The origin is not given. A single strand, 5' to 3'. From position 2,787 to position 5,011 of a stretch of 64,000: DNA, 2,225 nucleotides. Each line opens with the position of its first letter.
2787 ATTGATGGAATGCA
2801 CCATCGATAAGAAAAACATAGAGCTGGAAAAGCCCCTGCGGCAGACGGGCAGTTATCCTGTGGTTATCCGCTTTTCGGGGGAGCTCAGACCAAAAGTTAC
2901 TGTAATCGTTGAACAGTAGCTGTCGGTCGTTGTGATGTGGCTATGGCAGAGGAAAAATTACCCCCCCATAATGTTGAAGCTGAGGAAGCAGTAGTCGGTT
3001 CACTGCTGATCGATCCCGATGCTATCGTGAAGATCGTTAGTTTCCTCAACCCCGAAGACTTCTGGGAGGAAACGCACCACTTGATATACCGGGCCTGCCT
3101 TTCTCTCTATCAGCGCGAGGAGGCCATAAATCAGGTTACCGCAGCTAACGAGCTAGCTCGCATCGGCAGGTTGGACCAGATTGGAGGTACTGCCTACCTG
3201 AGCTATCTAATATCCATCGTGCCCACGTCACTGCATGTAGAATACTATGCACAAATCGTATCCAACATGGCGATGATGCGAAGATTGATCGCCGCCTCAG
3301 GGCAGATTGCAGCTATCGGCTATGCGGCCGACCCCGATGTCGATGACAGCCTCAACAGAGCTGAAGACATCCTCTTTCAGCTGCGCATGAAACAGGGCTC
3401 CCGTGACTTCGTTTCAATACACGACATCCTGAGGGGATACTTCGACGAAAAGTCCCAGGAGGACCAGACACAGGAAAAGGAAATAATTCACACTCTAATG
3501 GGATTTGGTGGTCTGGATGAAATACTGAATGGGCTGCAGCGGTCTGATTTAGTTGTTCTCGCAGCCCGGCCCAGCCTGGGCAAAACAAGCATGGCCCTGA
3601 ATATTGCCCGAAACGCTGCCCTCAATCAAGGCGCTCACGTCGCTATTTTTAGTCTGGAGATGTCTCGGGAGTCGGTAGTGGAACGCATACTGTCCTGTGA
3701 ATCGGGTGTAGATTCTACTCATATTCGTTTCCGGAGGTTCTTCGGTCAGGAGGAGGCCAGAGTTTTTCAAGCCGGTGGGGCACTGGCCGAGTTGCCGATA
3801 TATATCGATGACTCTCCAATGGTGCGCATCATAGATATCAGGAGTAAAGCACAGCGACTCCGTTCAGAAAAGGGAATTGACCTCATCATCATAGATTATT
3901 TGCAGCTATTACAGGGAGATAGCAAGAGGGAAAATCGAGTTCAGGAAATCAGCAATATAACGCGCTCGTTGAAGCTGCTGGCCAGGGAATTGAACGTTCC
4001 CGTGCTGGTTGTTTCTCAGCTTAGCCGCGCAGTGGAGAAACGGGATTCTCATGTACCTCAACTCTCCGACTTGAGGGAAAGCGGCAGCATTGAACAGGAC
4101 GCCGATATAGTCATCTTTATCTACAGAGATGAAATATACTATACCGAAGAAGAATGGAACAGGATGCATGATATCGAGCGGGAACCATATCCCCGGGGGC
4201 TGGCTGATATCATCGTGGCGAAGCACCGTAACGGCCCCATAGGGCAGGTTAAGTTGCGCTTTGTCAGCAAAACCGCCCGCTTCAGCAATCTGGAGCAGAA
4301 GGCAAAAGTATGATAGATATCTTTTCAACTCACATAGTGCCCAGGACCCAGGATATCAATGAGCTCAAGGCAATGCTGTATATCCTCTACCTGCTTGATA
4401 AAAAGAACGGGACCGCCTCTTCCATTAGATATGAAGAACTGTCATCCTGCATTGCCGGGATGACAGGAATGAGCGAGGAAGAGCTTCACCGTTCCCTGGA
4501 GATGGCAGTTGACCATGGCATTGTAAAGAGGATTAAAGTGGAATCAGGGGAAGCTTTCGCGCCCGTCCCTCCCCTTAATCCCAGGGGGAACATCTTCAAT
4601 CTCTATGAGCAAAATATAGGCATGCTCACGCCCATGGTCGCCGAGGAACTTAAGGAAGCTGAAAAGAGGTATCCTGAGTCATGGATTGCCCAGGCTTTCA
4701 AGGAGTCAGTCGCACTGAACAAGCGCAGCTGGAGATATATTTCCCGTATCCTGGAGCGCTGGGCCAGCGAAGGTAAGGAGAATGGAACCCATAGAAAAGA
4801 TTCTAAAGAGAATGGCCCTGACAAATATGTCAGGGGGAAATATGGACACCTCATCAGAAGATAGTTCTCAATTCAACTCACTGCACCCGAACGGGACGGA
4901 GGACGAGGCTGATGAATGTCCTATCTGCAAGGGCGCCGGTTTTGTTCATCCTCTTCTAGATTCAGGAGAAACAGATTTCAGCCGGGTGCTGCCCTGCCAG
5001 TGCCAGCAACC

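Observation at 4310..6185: Helicase loader with two complete DnaC/DnaI-type AAA+ domains in one polypeptide, downstream of rplI-dnaB and a DnaD-like gene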

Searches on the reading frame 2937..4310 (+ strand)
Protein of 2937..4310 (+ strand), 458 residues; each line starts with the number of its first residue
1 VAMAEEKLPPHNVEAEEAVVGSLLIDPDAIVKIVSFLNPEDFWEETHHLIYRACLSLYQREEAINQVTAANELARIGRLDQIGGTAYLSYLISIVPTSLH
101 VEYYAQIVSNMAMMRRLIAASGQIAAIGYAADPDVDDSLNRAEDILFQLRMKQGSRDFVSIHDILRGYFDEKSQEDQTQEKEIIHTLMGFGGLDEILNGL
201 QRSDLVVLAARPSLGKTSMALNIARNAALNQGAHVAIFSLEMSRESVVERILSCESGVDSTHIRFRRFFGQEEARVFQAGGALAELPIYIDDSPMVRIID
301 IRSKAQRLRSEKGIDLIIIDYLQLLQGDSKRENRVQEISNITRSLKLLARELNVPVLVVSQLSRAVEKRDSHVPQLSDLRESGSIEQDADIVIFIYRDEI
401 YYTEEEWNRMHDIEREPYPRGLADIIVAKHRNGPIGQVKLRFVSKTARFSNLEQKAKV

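Call 3: search_protein_families(library=pfam, proteins=[window:2937-4310:+], max_evalue=0.1)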
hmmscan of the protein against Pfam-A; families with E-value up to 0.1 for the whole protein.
window:2937-4310:+ (458 aa): 6 families
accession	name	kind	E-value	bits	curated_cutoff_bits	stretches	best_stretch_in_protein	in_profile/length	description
PF03796.21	DnaB_C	-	2e-97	326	27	1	189-451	5-255/255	DnaB-like helicase C terminal domain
PF00772.26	DnaB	-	4.6e-31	107.4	23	1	9-109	2-102/103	DnaB-like helicase N terminal domain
PF13481.12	AAA_25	-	6.2e-14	52.5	27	1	198-363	27-191/195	AAA domain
PF06745.19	ATPase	-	2.9e-05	24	26.6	1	190-364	5-166/231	KaiC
PF23768.1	DUF7167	-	0.041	14.4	24.4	0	396-418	16-38/60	Domain of unknown function (DUF7167)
PF20720.3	nSTAND3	-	0.077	13.1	27.2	0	194-231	8-45/155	Novel STAND NTPase 3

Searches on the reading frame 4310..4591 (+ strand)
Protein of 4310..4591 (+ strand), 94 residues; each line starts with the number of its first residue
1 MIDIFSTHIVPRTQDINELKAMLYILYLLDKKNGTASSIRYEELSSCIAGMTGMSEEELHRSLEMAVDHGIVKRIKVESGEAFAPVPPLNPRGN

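Call 38: search_protein_families(library=pfam, proteins=[window:4310-4591:+], max_evalue=10)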
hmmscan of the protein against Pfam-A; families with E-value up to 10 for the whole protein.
seq(94 aa): 1 family
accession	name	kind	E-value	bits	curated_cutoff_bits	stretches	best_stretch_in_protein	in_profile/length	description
PF16007.11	DUF4777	-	0.1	13.2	34.4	1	41-74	22-59/66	Domain of unknown function (DUF4777)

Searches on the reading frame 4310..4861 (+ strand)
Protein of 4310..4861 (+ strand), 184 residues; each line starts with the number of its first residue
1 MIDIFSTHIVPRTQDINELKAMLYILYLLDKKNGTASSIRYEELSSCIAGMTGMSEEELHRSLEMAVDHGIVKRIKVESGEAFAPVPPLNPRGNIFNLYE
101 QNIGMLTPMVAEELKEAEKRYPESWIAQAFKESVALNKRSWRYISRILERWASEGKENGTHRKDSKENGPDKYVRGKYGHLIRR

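Call 3: search_protein_families(library=pfam, proteins=[window:4310-4861:+], max_evalue=0.1)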
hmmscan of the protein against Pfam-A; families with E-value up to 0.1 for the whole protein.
window:4310-4861:+ (184 aa): 1 family
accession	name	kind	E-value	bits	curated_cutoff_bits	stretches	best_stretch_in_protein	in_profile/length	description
PF07261.16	DnaB_2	-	1.3e-10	41.3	22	1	96-155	1-63/74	Replication initiation and membrane attachment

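Call 4: search_protein_families(library=ncbifam, proteins=[window:4310-4861:+], max_evalue=0.1)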
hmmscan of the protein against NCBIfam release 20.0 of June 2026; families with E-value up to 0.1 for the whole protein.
window:4310-4861:+ (184 aa): 1 family
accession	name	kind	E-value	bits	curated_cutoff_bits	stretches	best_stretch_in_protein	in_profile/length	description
TIGR01446.1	DnaD_dom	domain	3e-10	40.1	24.95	1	95-155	1-64/73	DnaD domain protein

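Call 39: search_protein_families(library=phrogs, proteins=[window:4310-4861:+], max_evalue=0.001)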
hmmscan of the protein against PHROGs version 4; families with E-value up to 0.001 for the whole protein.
window:4310-4861:+ (184 aa): 6 families
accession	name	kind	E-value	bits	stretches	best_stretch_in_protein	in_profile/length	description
phrog_186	-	DNA, RNA and nucleotide metabolism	1.6e-14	55.3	1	93-155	171-234/308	DnaD-like helicase loader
phrog_6251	-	DNA, RNA and nucleotide metabolism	8.4e-08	33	1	94-156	194-257/284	replisome organizer DnaA-like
phrog_2562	-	DNA, RNA and nucleotide metabolism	4.4e-07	30.9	1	95-172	194-270/290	replication initiation protein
phrog_6493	-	DNA, RNA and nucleotide metabolism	8.4e-07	29.6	1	93-156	152-215/261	DnaD-like helicase loader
phrog_4016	-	DNA, RNA and nucleotide metabolism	8.2e-06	26.7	1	95-157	34-98/159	replication initiation protein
phrog_29927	-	DNA, RNA and nucleotide metabolism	0.00044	21.4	1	94-157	45-110/142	replication initiation protein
